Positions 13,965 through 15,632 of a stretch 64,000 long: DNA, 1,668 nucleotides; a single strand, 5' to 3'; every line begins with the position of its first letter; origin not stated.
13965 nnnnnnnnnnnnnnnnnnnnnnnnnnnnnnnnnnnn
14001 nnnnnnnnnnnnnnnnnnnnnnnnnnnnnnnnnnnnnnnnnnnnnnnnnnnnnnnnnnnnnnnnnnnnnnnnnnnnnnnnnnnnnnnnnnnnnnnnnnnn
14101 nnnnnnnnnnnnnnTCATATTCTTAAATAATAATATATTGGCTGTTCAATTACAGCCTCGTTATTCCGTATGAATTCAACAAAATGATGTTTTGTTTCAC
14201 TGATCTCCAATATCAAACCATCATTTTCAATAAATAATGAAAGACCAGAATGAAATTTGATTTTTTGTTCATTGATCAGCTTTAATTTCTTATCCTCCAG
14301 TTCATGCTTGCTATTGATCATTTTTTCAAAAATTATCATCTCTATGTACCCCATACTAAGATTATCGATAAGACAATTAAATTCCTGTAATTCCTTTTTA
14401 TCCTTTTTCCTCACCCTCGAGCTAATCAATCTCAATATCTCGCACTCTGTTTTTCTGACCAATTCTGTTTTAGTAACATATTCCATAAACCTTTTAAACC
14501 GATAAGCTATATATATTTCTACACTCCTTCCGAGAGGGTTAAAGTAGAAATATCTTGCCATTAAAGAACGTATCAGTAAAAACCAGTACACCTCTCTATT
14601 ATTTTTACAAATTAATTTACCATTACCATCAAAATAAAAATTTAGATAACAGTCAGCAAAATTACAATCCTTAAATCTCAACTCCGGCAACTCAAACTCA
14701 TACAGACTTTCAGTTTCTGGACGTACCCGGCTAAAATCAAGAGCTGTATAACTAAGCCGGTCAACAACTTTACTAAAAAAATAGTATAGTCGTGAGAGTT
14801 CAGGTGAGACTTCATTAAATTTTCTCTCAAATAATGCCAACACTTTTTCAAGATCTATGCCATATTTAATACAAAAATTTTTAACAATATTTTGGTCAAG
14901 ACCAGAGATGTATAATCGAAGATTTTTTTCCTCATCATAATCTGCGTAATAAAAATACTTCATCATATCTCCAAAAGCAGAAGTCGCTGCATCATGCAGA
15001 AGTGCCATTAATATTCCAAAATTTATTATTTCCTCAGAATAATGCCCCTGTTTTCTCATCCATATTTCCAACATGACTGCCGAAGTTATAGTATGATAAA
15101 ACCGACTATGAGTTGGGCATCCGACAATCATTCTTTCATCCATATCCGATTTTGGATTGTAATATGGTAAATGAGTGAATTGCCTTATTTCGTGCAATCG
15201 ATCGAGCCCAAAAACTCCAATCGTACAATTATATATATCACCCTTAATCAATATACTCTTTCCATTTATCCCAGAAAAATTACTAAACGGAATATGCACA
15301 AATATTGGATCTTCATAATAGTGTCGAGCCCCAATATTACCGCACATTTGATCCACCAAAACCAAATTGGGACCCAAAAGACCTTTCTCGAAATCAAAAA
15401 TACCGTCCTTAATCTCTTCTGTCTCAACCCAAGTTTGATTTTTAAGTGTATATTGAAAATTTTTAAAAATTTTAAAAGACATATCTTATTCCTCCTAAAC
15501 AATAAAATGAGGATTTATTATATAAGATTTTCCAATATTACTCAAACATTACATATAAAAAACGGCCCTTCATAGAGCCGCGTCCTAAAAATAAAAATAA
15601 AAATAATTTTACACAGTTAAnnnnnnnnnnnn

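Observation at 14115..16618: Tandem paralogous small proteins plus a large HD-domain protein inserted between tig and clpP; clpX missing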

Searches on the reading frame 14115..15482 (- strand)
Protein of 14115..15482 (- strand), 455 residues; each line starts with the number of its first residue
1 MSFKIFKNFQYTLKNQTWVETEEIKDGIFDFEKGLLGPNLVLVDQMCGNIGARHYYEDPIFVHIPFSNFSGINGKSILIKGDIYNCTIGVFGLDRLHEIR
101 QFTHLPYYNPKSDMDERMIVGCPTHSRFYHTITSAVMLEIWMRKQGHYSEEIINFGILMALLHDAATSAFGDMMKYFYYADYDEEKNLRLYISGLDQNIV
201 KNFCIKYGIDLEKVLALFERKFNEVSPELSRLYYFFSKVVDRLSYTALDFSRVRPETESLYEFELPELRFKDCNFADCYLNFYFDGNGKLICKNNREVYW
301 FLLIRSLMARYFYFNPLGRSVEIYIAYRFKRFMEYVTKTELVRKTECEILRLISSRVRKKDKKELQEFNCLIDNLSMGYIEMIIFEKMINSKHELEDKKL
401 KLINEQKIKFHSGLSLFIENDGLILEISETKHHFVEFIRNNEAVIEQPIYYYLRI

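Call 4: search_protein_families(library=pfam, proteins=[window:14115-15482:-], max_evalue=1)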
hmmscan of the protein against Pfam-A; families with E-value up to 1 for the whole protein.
window:14115-15482:- (455 aa): 0 families

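Call 5: search_protein_families(library=ncbifam, proteins=[window:14115-15482:-], max_evalue=1)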
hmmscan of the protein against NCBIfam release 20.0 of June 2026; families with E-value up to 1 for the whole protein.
window:14115-15482:- (455 aa): 0 families

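Call 6: search_protein_families(library=padloc, proteins=[window:14115-15482:-], max_evalue=1)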
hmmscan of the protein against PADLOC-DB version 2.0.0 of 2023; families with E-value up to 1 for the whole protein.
window:14115-15482:- (455 aa): 0 families

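Call 9: find_homologous_proteins(query=window:14115-15482:-)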
Query window:14115-15482:- (455 aa): 5 proteins with E <= 0.001 among 3385 candidates.
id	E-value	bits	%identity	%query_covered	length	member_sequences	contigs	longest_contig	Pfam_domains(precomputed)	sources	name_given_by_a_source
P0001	0.0e+0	1040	100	100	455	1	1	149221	-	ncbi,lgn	-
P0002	4.7e-83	298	42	97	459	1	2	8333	-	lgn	-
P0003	7.7e-82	294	39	95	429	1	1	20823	-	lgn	-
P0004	3.9e-65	239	37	95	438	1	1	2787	-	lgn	-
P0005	2.8e-58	216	36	95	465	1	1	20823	-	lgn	-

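Call 10: search_solved_structures(query=window:14115-15482:-, max_evalue=10, show_alignments=2)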
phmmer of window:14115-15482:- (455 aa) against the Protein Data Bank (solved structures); distinct sequences matched with E-value up to 10: 0.

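Call 11: find_encoding_contigs(protein=P0003, flank=10000)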
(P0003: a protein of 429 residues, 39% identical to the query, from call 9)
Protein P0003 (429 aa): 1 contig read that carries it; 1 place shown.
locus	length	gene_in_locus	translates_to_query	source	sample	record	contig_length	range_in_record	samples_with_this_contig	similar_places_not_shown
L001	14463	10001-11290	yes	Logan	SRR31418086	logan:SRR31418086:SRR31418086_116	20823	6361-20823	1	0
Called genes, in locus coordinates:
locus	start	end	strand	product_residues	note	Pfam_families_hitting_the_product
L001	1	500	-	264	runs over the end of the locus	PF00175:NAD_binding_1, PF10418:DHODB_Fe-S_bind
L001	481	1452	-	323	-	PF17179:Fer4_22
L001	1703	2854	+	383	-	PF00162:PGK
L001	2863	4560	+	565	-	-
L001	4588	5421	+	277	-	PF01116:F_bP_aldolase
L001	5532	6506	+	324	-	PF00294:PfkB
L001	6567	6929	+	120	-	-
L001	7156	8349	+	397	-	PF05697:Trigger_N, PF05698:Trigger_C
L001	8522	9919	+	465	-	-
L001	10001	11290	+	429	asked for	-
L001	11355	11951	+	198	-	PF00574:CLP_protease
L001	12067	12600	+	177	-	-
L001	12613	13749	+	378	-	-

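Call 12: find_encoding_contigs(protein=P0002, flank=10000)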
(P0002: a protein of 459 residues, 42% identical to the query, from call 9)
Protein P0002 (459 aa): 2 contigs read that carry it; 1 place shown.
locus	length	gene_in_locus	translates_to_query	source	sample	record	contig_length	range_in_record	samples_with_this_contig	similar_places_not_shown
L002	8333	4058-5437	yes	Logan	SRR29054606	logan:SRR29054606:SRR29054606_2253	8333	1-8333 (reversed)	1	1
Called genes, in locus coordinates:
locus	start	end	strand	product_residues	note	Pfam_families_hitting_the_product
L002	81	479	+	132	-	-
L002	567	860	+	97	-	-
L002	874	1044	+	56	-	-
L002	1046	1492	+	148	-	-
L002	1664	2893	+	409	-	PF05697:Trigger_N, PF00254:FKBP_C (weak), PF05698:Trigger_C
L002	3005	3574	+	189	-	-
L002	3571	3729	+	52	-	-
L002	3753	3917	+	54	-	-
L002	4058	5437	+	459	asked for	-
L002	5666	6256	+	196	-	PF00574:CLP_protease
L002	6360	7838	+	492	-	PF02789:Peptidase_M17_N, PF00883:Peptidase_M17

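Call 13: find_encoding_contigs(protein=P0001, flank=10000)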
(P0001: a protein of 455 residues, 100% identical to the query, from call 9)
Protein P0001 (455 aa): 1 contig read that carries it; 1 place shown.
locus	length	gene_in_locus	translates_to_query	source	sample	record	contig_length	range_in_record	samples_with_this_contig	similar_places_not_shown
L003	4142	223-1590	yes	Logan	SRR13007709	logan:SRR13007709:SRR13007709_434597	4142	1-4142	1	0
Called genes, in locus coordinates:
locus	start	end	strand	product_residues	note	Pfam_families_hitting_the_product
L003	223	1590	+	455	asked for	-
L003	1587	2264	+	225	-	PF00574:CLP_protease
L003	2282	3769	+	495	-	PF02789:Peptidase_M17_N, PF00883:Peptidase_M17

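Call 14: list_cluster_members(proteins=[window:14115-15482:-, window:15621-16064:-, window:16142-16618:-, window:13441-14118:-, window:16707-17888:-])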
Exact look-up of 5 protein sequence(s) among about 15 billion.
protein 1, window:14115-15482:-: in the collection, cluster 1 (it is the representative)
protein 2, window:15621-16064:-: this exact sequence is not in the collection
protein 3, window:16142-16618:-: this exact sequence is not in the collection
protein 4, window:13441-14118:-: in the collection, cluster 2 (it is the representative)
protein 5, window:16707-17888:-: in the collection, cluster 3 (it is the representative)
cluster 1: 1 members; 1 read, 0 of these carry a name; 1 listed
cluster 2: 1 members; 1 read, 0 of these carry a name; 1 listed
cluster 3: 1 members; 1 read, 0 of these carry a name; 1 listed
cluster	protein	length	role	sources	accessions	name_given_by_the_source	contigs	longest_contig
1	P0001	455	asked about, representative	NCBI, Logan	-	-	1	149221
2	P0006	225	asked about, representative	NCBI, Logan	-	-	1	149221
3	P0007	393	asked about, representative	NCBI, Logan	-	-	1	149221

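Call 26: find_encoding_contigs(protein=P0004, flank=10000)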
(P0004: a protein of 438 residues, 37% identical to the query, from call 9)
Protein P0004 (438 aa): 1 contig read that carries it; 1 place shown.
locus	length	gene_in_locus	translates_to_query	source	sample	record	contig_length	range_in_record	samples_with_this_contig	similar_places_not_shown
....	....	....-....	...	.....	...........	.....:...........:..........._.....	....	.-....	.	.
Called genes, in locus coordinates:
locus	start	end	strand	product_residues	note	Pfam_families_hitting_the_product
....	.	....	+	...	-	?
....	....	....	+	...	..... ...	-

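Call 27: find_related_loci(query=A1, collection=genome_contigs, flank=10000)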
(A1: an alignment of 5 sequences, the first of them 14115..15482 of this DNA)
Query A1 (455 aa) in genome_contigs; peptide patterns used: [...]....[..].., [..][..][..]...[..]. (x = any residue, [..] = any of these).
232 stretches matched a pattern, but none encodes a relative of the query by tblastn (E <= 1e-3).

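Call 28: search_protein_representatives(alignment_id=A1)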
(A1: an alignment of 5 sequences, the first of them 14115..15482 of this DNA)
Query: 5 sequences, 445 profile positions. Proteins with E-value up to 0.001 (for the whole library): 412; up to 1e-10: 247; up to 1e-30: 7. The best 150 are listed.
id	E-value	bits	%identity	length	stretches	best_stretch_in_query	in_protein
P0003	5.6e-204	694.6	-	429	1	18-445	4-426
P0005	5.4e-202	688.0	-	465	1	1-445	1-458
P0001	3.7e-197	672.1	-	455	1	1-444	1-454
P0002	9.8e-196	667.4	-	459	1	13-444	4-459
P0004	2.7e-191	652.8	-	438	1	4-443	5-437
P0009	5.1e-37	144.3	-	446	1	26-376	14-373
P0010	4.7e-34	134.5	-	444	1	26-313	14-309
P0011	3.5e-29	118.5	-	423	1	55-329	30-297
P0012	1.2e-28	116.7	-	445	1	124-357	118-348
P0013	2.2e-27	112.6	-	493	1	84-319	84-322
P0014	4.8e-27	111.4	-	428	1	23-443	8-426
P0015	1.2e-26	110.2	-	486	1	52-353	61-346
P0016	3.4e-25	105.3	-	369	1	76-383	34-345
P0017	4.4e-25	105.0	-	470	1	64-430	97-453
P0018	1.9e-24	102.8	-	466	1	61-430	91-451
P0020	3.4e-24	102.0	-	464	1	53-432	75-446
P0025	2.2e-22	96.0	-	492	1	64-442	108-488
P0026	4.4e-22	95.1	-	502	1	51-356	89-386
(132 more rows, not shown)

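Call 29: search_protein_families(library=pfam, proteins=[P0009, P0010, P0011, P0012, P0013, P0014, P0015, P0017, P0020, P0025], max_evalue=0.01)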
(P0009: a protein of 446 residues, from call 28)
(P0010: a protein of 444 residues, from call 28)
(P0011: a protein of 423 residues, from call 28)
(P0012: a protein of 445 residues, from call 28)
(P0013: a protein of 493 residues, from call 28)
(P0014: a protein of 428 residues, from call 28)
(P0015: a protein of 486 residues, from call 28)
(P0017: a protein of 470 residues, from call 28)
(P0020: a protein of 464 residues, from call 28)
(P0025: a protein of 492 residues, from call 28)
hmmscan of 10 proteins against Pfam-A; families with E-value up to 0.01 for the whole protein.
P0009 (446 aa): 0 families

P0010 (444 aa): 0 families

P0011 (423 aa): 1 family
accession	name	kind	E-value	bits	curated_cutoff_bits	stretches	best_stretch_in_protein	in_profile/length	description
PF01966.28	HD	-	5.3e-06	27.2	22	1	98-176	1-72/116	HD domain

P0012 (445 aa): 0 families

P0013 (493 aa): 1 family
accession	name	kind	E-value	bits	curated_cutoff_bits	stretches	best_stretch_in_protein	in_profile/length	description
PF21837.1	DUF6896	-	0.0086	16.6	27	0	366-398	82-115/128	Domain of unknown function (DUF6896)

P0014 (428 aa): 0 families

P0015 (486 aa): 2 families
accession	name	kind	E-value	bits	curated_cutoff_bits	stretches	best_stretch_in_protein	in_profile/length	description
PF01966.28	HD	-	0.0027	18.4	22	1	125-175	2-49/116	HD domain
PF00819.22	Myotoxins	-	0.0093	16.7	25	0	160-175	16-31/43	Myotoxin, crotamine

P0017 (470 aa): 0 families

P0020 (464 aa): 2 families
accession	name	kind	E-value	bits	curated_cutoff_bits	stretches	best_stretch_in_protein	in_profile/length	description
PF01966.28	HD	-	2e-06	28.5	22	1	134-218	1-78/116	HD domain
PF19276.4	HD_assoc_2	-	0.00073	19.5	23.1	1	280-358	9-88/222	HD associated region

P0025 (492 aa): 0 families

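Call 30: predict_structure(alignment_id=A1)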
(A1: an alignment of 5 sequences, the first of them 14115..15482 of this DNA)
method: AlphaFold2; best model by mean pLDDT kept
length: 455 residues; sequences in the alignment: 5
mean_pLDDT: 77.7   pTM: 0.83
mean pLDDT of the five models: 77.7, 77.4, 76.7, 74.7, 68.1
residues with pLDDT >= 90: 150; 70-90: 193; 50-70: 63; < 50: 49
segments of 3 or more residues with pLDDT < 50: 1-28, 46-57, 71-73, 114-117
pLDDT, mean of each block of 10 residues (from residue 1): 29 32 39 65 51 43 72 63 87 82 62 51 65 92 91 96 85 82 81 93 96 93 93 94 87 64 76 83 91 90 90 76 88 89 88 89 87 72 74 58 87 92 91 92 89 81
secondary structure, 60 per line:
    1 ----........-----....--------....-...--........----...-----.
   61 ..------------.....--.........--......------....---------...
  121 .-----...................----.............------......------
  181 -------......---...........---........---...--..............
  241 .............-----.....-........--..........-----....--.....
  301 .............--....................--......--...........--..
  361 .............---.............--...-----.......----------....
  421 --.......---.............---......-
elements in order: H5-12 H18-21 E35-37 E40-44 E60-62 E75-79 H82-90 H93-98 E105-108 E118-121 H127-145 H150-162 H169-174 H188-193 H197-207 H211-218 H227-253 E265-269 H275-281 E282-284 E290-293 H296-313 H316-335 H338-343 H346-356 H359-373 H377-387 E400-406 E417-420 E423-426 H433-445 E449-454

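Call 32: search_protein_families(library=ncbifam, proteins=[P0009, P0010, P0011, P0012, P0013, P0014, P0015, P0017, P0020, P0025], max_evalue=0.01)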
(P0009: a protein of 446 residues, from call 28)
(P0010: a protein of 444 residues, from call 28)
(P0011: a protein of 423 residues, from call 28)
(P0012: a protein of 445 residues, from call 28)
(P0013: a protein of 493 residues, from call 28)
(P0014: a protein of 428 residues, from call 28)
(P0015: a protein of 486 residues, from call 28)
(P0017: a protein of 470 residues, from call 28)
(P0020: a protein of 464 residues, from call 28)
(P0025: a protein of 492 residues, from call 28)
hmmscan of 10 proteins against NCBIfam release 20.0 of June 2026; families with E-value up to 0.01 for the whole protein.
P0009 (446 aa): 0 families

P0010 (444 aa): 0 families

P0011 (423 aa): 2 families
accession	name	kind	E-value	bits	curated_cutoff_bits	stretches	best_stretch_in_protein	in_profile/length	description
NF005519.0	PRK07152.1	equivalog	0.0015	17.6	315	1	93-137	192-233/361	nicotinate-nucleotide adenylyltransferase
TIGR00277.1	HDIG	domain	0.009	15.9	27.6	0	96-139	3-43/84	HDIG domain-containing metalloprotein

P0012 (445 aa): 0 families

P0013 (493 aa): 1 family
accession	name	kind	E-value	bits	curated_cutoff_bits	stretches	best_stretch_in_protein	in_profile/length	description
NF005519.0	PRK07152.1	equivalog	0.00026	20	315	1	117-239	185-307/361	nicotinate-nucleotide adenylyltransferase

P0014 (428 aa): 0 families

P0015 (486 aa): 0 families

P0017 (470 aa): 0 families

P0020 (464 aa): 2 families
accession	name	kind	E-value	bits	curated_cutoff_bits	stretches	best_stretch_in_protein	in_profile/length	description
NF002829.0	PRK03007.1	equivalog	0.0024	16.8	385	1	130-183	63-113/425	deoxyguanosinetriphosphate triphosphohydrolase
TIGR00277.1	HDIG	domain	0.0034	17.2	27.6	0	131-170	2-38/84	HDIG domain-containing metalloprotein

P0025 (492 aa): 0 families

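Call 39: find_encoding_contigs(protein=P0009, flank=8000)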
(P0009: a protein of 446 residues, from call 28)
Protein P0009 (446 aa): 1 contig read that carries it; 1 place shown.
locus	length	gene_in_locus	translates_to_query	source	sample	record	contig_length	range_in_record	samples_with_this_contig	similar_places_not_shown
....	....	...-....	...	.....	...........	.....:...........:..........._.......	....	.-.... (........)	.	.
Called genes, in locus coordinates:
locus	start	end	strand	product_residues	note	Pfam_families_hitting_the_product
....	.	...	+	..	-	?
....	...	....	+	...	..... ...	-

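Call 40: find_encoding_contigs(protein=P0010, flank=8000)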
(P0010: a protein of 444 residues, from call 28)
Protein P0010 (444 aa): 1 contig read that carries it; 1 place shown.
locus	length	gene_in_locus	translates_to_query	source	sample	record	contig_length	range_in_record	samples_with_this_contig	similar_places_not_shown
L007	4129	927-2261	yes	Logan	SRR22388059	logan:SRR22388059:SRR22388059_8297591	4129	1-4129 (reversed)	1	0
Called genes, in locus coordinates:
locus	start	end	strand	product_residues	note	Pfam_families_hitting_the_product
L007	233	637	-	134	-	PF05635:23S_rRNA_IVP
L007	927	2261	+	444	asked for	-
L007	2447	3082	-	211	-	PF08843:AbiEii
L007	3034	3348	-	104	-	PF21956:DUF6922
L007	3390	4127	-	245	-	?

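Call 55: find_related_loci(query=A1, collection=metagenome_contigs, flank=8000)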
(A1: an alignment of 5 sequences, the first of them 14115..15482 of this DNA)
Query A1 (455 aa) in metagenome_contigs; peptide patterns used: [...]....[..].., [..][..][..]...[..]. (x = any residue, [..] = any of these).
395 stretches matched a pattern; 1 encode a relative of the query (tblastn E <= 1e-3); 1 distinct loci.
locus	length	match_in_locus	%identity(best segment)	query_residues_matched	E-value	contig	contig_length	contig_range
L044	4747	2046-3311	21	14-440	3e-7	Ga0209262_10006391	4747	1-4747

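Call 66: search_protein_families(library=phrogs, proteins=[window:14115-15482:-, L002:3005-3574:+, L002:3571-3729:+, L002:3747-3917:+], max_evalue=0.1)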
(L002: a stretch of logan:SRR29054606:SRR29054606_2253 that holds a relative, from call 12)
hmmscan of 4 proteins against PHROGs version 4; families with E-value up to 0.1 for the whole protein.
window:14115-15482:- (455 aa): 0 families

L002:3005-3574:+ (189 aa): 0 families

L002:3571-3729:+ (52 aa): 0 families

L002:3747-3917:+ (56 aa): 1 family
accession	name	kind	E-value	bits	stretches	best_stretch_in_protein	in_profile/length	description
phrog_22735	-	unknown function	0.055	14.8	1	5-46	19-60/72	-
